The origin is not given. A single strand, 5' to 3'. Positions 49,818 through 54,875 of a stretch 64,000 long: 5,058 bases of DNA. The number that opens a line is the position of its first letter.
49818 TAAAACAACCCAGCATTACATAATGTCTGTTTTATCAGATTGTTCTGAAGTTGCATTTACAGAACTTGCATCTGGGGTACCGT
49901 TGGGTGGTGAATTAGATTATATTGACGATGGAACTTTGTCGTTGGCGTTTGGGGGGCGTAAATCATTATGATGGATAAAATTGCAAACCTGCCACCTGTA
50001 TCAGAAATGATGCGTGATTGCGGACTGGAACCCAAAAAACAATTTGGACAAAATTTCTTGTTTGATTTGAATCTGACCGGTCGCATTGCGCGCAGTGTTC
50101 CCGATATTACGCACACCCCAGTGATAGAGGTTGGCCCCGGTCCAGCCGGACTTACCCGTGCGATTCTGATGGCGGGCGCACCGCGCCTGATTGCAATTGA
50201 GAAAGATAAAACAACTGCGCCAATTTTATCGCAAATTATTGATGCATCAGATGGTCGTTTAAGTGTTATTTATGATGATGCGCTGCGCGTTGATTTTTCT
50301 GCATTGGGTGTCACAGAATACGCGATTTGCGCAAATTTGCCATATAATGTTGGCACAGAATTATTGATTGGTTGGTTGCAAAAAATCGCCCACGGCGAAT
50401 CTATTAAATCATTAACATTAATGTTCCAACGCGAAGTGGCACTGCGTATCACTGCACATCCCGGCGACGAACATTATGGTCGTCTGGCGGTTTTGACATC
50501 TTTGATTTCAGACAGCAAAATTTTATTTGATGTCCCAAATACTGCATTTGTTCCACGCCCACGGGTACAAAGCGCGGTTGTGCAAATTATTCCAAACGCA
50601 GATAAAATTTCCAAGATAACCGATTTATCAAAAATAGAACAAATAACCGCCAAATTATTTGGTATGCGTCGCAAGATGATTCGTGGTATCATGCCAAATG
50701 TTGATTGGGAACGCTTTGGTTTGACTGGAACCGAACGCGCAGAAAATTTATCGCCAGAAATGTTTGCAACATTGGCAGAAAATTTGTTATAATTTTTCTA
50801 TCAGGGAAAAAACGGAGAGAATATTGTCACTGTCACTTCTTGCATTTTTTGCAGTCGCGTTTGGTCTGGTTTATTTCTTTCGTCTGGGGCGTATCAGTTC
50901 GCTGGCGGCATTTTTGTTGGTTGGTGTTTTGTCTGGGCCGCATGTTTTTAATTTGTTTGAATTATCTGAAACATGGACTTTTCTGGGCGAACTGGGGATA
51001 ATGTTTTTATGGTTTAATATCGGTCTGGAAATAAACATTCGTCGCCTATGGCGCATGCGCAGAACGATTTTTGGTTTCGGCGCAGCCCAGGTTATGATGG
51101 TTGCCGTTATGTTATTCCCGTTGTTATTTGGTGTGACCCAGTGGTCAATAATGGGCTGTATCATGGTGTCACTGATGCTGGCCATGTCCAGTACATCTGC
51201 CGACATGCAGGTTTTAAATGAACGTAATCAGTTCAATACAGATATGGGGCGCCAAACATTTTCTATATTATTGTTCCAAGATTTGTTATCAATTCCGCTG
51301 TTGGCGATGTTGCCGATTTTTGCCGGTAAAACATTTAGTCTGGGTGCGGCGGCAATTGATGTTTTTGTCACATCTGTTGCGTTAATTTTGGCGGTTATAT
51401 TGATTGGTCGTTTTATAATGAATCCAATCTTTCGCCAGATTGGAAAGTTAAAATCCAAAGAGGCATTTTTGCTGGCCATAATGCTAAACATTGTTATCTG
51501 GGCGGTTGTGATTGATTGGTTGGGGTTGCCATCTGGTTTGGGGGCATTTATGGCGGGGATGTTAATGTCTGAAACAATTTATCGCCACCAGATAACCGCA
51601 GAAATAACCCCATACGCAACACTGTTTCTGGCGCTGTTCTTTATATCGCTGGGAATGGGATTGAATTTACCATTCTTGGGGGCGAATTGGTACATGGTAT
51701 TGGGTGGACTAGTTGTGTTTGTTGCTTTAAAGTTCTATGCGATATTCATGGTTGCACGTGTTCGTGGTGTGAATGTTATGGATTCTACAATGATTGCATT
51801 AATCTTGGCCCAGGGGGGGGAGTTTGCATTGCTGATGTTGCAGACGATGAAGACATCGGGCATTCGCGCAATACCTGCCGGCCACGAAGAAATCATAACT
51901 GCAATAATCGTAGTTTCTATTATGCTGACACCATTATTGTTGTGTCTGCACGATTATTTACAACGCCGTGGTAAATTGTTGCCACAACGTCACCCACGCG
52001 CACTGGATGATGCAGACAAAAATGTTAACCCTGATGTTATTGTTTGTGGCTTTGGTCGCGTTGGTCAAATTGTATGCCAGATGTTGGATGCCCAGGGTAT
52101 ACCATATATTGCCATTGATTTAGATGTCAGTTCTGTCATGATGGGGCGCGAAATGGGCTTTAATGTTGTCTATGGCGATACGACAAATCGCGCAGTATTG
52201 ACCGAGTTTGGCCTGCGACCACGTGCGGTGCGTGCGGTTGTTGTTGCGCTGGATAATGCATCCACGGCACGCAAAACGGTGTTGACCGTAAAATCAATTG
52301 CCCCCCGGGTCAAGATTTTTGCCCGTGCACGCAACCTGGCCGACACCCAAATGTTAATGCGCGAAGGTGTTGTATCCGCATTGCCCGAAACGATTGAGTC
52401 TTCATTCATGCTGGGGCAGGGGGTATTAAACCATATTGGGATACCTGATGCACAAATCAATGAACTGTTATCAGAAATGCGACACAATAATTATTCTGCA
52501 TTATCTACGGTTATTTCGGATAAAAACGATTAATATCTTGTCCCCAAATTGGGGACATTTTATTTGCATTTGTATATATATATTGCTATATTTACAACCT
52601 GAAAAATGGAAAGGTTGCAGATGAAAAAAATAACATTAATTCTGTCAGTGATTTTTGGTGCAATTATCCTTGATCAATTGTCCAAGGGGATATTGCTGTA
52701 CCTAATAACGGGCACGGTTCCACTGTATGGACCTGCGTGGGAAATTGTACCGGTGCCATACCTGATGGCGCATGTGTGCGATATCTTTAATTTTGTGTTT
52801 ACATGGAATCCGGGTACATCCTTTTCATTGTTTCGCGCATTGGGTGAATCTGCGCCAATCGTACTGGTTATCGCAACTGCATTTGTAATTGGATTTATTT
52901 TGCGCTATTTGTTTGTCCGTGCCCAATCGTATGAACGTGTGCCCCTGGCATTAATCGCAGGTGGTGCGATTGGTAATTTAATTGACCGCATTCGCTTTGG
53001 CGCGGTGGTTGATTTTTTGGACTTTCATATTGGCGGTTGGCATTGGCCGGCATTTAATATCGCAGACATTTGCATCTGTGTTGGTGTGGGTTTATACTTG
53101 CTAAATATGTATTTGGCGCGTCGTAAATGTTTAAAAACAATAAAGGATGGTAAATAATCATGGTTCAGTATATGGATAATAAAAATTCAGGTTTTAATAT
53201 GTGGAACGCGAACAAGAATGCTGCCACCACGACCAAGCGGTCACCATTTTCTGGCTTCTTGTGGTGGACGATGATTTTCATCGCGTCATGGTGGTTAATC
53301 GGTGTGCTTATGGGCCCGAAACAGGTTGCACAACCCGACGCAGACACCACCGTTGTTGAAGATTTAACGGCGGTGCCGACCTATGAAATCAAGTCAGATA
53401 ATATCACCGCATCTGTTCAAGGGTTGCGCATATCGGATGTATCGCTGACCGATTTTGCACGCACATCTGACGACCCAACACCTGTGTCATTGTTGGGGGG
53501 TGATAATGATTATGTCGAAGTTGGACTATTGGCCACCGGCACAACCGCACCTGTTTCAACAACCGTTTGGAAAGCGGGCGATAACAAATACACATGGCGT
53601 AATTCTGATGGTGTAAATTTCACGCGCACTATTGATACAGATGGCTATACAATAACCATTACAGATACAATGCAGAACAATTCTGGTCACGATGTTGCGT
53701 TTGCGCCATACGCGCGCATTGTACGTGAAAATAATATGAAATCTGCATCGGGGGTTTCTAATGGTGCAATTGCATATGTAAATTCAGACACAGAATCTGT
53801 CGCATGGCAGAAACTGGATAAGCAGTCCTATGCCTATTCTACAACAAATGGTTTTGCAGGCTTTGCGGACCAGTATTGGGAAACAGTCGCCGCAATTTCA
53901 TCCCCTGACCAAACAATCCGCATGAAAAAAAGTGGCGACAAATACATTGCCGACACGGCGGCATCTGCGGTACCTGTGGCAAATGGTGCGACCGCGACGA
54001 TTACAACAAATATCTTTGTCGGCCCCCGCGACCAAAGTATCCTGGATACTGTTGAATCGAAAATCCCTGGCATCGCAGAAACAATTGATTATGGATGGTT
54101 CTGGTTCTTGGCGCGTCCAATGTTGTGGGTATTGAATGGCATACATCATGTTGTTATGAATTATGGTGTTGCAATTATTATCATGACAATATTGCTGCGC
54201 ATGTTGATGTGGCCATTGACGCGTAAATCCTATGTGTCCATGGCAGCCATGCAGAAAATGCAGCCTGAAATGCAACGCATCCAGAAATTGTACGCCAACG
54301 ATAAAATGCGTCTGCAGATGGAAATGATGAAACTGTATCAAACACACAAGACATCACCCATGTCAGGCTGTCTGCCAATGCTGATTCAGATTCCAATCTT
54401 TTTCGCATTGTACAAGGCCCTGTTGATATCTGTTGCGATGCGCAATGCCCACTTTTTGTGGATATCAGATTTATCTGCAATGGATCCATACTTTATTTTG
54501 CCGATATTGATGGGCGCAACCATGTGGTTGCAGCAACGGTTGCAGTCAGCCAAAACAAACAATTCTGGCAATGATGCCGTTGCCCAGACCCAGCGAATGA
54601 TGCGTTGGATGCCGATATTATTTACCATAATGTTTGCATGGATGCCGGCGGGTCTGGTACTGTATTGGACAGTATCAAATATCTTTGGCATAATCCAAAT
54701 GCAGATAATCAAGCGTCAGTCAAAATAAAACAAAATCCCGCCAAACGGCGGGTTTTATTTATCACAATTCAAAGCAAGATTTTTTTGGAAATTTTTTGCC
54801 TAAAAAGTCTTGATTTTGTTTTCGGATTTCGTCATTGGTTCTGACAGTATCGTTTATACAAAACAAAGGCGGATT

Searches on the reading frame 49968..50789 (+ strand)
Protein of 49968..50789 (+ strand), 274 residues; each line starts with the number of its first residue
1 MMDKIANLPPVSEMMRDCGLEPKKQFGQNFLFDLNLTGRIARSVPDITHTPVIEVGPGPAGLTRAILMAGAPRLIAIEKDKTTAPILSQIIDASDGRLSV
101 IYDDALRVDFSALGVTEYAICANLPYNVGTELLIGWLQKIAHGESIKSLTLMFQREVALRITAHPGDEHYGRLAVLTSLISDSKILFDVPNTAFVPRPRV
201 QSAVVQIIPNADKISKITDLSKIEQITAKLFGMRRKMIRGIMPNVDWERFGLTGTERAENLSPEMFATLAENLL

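Call 48: search_protein_families(library=pfam, proteins=[window:49968-50789:+], max_evalue=0.00001)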
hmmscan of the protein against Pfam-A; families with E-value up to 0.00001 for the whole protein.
window:49968-50789:+ (274 aa): 1 family
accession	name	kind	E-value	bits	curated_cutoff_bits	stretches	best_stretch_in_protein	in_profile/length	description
PF00398.26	RrnaAD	-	1.1e-41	143.2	24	1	23-271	5-259/263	Ribosomal RNA adenine dimethylase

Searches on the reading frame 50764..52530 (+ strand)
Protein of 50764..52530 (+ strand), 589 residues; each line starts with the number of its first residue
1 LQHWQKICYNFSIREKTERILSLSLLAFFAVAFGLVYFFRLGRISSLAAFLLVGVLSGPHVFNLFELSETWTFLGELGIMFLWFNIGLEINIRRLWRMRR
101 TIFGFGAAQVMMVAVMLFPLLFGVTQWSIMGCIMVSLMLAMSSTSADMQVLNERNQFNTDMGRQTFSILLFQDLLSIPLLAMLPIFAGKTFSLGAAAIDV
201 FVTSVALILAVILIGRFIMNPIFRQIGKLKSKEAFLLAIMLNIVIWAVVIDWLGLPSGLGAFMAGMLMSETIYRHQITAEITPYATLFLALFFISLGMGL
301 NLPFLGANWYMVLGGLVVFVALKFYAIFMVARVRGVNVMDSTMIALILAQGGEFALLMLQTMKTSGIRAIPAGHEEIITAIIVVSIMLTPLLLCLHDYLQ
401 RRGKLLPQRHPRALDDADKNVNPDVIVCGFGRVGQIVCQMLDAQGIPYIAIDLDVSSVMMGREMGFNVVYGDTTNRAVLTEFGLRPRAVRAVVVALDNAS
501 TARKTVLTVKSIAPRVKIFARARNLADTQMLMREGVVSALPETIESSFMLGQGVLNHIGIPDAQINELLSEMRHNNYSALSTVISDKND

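Call 48: search_protein_families(library=pfam, proteins=[window:50764-52530:+], max_evalue=0.00001)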
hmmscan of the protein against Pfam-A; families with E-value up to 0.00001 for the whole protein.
window:50764-52530:+ (589 aa): 2 families
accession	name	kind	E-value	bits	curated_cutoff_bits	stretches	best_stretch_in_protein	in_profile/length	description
PF00999.27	Na_H_Exchanger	-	1.2e-45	156.4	26.2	1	32-392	5-373/375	Sodium/hydrogen exchanger, transmembrane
PF02254.24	TrkA_N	-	2.4e-20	73.4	23.8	1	425-536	1-110/116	TrkA-N domain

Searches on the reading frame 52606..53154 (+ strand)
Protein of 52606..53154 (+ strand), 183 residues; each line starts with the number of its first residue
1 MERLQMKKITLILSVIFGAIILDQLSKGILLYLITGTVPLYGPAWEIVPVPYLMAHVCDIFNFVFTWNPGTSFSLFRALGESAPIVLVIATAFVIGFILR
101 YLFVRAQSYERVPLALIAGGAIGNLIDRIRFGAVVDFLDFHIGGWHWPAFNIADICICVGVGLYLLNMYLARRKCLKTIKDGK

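Call 49: search_protein_families(library=pfam, proteins=[window:52606-53154:+], max_evalue=0.00001)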
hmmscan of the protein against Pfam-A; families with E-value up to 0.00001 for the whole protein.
window:52606-53154:+ (183 aa): 1 family
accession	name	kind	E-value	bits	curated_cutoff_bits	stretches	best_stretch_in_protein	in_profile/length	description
PF01252.23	Peptidase_A8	-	4e-35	121.5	25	1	16-169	2-141/142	Signal peptidase (SPase) II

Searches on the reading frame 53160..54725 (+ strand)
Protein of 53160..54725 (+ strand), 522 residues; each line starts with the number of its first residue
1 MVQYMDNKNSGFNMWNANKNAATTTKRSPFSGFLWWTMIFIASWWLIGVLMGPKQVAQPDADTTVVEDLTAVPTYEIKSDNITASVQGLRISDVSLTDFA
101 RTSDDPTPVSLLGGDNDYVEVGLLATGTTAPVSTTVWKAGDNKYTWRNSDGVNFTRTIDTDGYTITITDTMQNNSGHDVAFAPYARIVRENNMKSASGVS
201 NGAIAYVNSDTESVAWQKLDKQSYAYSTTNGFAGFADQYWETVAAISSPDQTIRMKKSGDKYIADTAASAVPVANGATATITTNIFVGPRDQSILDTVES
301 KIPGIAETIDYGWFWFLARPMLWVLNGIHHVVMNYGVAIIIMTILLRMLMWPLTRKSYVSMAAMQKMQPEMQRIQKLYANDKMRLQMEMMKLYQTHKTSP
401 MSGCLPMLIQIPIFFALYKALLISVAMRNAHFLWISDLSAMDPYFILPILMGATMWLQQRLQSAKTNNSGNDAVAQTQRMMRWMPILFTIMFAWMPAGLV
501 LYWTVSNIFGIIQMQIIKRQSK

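Call 49: search_protein_families(library=pfam, proteins=[window:53160-54725:+], max_evalue=0.00001)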
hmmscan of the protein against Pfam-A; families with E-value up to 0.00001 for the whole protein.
window:53160-54725:+ (522 aa): 2 families
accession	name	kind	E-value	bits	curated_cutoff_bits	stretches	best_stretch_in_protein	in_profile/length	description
PF02096.25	60KD_IMP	-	3.3e-60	203.2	35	1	335-519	1-163/163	60Kd inner membrane protein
PF14849.12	YidC_periplas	-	5.3e-44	151.7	24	1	77-324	4-283/283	YidC periplasmic domain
